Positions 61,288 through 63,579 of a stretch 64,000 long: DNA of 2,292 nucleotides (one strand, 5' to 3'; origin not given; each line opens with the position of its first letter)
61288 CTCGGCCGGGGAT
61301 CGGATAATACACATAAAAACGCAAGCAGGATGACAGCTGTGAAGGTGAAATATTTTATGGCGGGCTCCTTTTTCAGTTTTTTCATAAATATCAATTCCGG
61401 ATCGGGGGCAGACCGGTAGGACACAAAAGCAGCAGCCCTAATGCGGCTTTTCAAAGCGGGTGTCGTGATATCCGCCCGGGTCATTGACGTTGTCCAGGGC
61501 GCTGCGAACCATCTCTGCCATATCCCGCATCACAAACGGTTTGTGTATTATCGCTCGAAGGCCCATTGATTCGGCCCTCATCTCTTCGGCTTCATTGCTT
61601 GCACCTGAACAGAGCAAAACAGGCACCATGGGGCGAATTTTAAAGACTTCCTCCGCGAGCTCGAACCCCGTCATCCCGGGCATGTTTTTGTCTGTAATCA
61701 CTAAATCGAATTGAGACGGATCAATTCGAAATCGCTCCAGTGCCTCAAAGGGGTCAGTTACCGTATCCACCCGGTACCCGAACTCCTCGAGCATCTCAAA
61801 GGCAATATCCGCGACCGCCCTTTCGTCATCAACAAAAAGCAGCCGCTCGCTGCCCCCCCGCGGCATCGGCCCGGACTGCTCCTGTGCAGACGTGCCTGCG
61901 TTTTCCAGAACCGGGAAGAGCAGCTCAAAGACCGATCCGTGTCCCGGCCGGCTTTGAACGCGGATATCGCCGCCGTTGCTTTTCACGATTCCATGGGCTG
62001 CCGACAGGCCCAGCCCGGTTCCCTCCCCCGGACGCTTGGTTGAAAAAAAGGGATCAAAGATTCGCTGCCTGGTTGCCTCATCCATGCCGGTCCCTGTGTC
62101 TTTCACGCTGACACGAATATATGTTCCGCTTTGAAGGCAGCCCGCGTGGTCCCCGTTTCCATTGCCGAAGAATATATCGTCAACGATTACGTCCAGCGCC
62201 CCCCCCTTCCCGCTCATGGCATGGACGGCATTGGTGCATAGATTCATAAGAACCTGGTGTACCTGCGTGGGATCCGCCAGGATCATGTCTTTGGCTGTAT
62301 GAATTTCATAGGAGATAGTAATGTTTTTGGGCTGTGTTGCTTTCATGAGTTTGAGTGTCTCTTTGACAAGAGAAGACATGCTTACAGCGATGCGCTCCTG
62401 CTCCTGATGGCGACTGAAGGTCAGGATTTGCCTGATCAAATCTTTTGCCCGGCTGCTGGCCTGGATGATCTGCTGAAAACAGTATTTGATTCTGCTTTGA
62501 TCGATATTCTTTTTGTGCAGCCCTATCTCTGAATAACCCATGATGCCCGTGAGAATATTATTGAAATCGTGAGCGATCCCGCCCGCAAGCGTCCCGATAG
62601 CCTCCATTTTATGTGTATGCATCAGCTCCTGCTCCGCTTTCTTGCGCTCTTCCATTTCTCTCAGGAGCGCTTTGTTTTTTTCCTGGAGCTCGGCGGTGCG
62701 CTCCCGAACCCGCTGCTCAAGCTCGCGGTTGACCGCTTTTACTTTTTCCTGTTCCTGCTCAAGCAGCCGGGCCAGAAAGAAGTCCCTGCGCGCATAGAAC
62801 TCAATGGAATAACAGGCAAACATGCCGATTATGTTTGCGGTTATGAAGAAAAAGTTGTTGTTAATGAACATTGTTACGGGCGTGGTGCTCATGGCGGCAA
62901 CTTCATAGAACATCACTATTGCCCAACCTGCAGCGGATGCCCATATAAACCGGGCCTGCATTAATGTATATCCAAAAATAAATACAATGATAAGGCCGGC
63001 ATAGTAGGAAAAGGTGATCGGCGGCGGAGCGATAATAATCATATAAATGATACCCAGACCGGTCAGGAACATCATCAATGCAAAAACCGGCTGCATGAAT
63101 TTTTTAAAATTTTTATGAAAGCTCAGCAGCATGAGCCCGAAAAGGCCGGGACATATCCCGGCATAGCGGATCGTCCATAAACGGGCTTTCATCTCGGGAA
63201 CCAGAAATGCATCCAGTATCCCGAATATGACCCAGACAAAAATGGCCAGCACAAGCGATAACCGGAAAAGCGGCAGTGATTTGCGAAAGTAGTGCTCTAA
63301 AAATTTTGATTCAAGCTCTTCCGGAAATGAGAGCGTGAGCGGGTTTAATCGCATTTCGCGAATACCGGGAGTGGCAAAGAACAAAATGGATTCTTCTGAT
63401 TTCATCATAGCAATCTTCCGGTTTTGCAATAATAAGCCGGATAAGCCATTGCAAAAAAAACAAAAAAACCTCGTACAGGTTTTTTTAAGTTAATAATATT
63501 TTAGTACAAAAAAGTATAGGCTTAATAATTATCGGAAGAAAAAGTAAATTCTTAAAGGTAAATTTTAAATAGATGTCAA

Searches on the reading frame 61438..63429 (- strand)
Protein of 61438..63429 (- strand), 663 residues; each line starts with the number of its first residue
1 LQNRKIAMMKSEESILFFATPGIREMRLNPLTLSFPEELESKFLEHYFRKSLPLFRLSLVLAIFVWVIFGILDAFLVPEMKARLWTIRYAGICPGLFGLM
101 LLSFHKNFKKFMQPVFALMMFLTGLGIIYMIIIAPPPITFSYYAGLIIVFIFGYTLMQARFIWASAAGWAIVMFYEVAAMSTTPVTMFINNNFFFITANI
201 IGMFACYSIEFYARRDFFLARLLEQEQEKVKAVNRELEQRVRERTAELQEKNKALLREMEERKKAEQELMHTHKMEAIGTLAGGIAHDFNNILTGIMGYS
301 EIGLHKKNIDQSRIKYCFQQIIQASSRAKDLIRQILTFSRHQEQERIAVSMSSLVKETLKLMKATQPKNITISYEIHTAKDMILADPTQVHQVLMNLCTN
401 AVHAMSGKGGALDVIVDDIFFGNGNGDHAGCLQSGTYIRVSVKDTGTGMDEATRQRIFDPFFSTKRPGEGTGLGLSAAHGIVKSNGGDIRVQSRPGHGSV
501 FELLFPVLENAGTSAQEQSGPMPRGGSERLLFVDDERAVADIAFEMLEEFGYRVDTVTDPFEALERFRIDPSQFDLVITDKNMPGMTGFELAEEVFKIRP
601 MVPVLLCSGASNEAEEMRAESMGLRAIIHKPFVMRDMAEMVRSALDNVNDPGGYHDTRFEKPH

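Call 23: search_protein_families(library=ncbifam, proteins=[window:61438-63429:-])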
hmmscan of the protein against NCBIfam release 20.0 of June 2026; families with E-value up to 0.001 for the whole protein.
window:61438-63429:- (663 aa): 131 families (the best 25 are shown)
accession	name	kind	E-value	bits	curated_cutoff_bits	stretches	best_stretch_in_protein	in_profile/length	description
NF010411.0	PRK13837.1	equivalog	5e-95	319.2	647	1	256-647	428-814/828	two-component system VirA-like sensor kinase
NF010076.0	PRK13557.1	subfamily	1.5e-85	287.6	631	1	260-649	145-537/540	histidine kinase famiy protein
NF046020.1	HisKinCckABruc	equivalog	5e-72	243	1000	1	248-646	450-868/868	cell cycle histidine kinase CckA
NF046026.1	HisKinCckACaul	equivalog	2.1e-70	237.6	1000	1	241-645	265-676/678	cell cycle histidine kinase CckA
NF008468.0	PRK11360.1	equivalog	1.5e-50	172.2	646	1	256-510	374-611/616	two-component system sensor histidine kinase AtoS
NF052574.1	HisKinEspCMyxo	equivalog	5.4e-49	167.1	1200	1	252-602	391-738/785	serine histidine kinase EspC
TIGR02956.1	TMAO_torS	equivalog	8.5e-49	166.5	676.5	1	222-647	410-822/967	TMAO reductase system sensor histidine kinase/response regulator TorS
NF052573.1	HisKinEspAMyxo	equivalog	1.1e-42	146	1400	1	256-602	362-705/755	serine histidine kinase EspA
NF007688.0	PRK10364.1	equivalog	7.7e-39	133.7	479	1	258-508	220-452/460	two-component system sensor histidine kinase ZraS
NF008302.0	PRK11091.1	equivalog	4e-38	131.1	838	1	257-647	264-645/779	aerobic respiration two-component sensor histidine kinase ArcB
NF047466.1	hybrid_RR_LvrB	exception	9.8e-37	127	500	1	245-507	120-376/377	hybrid histidine kinase/response regulator LvrB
NF008543.0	PRK11466.1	equivalog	4.9e-32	110.7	982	1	219-645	391-798/914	TMAO reductase system sensor histidine kinase/response regulator TorS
NF046044.1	PnpS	equivalog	1.2e-31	110.1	400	1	284-506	176-390/390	two-component system histidine kinase PnpS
NF041777.1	sens_FixL_Rhizob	equivalog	9.1e-30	103.7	850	1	265-508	249-482/485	sensor protein FixL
NF011874.0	PRK15347.1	equivalog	3.3e-29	101.5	852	2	229-510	365-617/921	two component system sensor kinase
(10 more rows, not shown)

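Call 26: find_encoding_contigs(protein=window:61438-63429:-, flank=10000, max_places=4)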
Protein window:61438-63429:- (663 aa): no gene with exactly this product is on record in the collection.
